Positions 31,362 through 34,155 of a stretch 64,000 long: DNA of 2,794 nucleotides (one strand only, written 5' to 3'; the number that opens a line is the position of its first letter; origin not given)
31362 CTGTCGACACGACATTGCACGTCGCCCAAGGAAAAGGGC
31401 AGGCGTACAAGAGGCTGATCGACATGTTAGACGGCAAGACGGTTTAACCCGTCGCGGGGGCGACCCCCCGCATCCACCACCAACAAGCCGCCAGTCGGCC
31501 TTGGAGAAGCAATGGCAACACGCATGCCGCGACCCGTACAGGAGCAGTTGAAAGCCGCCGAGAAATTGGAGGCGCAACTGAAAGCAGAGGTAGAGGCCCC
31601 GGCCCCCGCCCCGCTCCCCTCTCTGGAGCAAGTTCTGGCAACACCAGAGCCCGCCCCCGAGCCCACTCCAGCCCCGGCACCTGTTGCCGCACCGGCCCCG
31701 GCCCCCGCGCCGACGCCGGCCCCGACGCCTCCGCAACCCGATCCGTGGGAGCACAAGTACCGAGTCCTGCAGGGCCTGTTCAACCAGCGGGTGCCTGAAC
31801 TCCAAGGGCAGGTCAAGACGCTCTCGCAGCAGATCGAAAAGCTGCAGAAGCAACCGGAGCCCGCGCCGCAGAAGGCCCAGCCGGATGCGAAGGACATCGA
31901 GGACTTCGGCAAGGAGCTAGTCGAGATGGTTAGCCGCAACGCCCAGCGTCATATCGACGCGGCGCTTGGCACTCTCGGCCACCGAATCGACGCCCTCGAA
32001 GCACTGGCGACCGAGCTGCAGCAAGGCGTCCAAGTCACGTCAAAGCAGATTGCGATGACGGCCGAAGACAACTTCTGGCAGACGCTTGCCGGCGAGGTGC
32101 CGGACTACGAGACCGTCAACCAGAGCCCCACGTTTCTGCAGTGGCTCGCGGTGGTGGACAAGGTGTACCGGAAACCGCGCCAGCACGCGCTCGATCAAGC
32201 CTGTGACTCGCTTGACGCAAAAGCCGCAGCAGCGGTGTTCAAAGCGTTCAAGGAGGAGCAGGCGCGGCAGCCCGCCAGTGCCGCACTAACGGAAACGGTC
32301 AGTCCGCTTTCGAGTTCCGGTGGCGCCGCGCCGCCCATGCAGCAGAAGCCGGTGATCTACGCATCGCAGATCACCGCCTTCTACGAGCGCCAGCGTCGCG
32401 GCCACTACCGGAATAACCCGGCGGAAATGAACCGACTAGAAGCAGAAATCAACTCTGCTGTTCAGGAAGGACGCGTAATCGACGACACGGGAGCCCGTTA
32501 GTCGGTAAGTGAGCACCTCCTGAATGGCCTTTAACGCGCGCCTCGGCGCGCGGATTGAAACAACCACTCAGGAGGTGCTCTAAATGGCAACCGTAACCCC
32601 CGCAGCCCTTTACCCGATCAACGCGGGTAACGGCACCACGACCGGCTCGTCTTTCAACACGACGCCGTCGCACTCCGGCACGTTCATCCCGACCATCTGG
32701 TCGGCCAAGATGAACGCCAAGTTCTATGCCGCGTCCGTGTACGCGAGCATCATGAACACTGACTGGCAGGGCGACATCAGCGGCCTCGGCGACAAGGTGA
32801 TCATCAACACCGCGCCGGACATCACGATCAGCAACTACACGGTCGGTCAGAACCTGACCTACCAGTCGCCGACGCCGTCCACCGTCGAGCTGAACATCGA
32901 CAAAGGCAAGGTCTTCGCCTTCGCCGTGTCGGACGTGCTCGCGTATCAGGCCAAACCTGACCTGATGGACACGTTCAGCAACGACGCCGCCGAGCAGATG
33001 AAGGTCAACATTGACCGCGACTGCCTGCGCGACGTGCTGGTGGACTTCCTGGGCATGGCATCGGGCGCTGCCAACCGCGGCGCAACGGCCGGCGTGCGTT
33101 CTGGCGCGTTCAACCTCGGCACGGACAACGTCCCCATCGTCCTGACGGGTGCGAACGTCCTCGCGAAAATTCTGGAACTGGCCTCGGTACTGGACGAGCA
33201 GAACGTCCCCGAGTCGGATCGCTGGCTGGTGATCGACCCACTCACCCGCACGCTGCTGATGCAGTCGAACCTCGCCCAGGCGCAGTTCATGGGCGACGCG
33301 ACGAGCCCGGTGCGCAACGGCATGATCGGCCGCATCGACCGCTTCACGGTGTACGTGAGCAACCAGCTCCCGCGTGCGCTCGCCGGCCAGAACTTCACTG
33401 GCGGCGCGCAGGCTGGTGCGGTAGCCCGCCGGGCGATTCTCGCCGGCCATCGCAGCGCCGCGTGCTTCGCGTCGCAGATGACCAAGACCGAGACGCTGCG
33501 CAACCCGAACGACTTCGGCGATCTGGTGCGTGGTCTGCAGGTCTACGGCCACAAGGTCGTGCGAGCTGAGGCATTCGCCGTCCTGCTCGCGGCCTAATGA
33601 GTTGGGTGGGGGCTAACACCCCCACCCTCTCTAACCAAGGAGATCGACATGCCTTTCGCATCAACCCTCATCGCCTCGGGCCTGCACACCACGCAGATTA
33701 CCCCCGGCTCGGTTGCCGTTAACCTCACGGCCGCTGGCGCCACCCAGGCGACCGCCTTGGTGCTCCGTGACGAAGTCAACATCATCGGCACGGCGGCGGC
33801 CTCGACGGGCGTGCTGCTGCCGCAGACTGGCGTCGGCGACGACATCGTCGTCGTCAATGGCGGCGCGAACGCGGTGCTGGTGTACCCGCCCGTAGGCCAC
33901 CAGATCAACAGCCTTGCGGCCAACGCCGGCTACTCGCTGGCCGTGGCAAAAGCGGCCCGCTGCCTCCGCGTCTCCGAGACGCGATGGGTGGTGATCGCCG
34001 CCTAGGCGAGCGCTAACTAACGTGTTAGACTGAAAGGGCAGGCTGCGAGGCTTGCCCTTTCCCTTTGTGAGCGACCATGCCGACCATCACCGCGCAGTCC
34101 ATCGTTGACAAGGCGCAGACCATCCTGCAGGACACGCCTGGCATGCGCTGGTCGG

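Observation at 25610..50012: Conserved 12-bp palindrome CTAAC-RT-GTWAG punctuates the rightward late operon every 1-5 kb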

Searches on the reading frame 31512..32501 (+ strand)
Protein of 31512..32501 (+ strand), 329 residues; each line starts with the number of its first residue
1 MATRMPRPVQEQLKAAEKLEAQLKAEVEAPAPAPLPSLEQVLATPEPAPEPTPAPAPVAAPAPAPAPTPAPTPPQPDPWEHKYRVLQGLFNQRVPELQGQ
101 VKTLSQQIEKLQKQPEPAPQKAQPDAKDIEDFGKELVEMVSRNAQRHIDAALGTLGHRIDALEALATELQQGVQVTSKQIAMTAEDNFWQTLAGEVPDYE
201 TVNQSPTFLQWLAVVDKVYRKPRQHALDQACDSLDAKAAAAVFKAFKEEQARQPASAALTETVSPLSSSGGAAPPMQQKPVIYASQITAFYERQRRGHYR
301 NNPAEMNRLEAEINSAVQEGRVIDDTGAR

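Call 7: search_protein_families(library=phrogs, proteins=[window:31512-32501:+])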
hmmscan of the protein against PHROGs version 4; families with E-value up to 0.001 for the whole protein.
window:31512-32501:+ (329 aa): 1 family
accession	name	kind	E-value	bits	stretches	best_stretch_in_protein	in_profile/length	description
phrog_13678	-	unknown function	1.7e-34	120.9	1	2-323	3-299/300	-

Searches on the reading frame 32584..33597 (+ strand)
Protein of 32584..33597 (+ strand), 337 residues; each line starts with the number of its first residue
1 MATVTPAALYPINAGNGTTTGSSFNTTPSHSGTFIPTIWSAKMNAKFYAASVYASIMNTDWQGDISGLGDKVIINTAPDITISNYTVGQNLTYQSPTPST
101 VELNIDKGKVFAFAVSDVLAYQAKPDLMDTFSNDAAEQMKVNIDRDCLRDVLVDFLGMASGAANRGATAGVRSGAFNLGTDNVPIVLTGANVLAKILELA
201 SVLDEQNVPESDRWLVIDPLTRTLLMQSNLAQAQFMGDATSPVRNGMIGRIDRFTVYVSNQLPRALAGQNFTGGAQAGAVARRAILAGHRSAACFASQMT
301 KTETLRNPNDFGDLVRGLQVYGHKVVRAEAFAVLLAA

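Call 7: search_protein_families(library=phrogs, proteins=[window:32584-33597:+])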
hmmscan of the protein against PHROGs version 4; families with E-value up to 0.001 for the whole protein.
window:32584-33597:+ (337 aa): 3 families
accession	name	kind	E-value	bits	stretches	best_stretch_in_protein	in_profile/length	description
phrog_267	-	head and packaging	1.5e-64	219.7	1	19-336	23-325/410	major head protein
phrog_283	-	head and packaging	2.8e-14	54.3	1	33-281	7-236/385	major head protein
phrog_422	-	head and packaging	3.6e-05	24.4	1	186-283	137-234/297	major head protein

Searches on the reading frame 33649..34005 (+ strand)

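Call 87: search_protein_families(library=pfam, max_evalue=5, proteins=[window:33649-34005:+])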
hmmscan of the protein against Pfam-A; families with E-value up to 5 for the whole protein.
window:33649-34005:+ (118 aa): 1 family
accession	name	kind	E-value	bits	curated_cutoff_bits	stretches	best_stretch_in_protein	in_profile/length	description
PF25568.1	AAA_lid_At3g28540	-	0.27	11.6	27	1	8-45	25-62/75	At3g28540-like, AAA+ ATPase lid domain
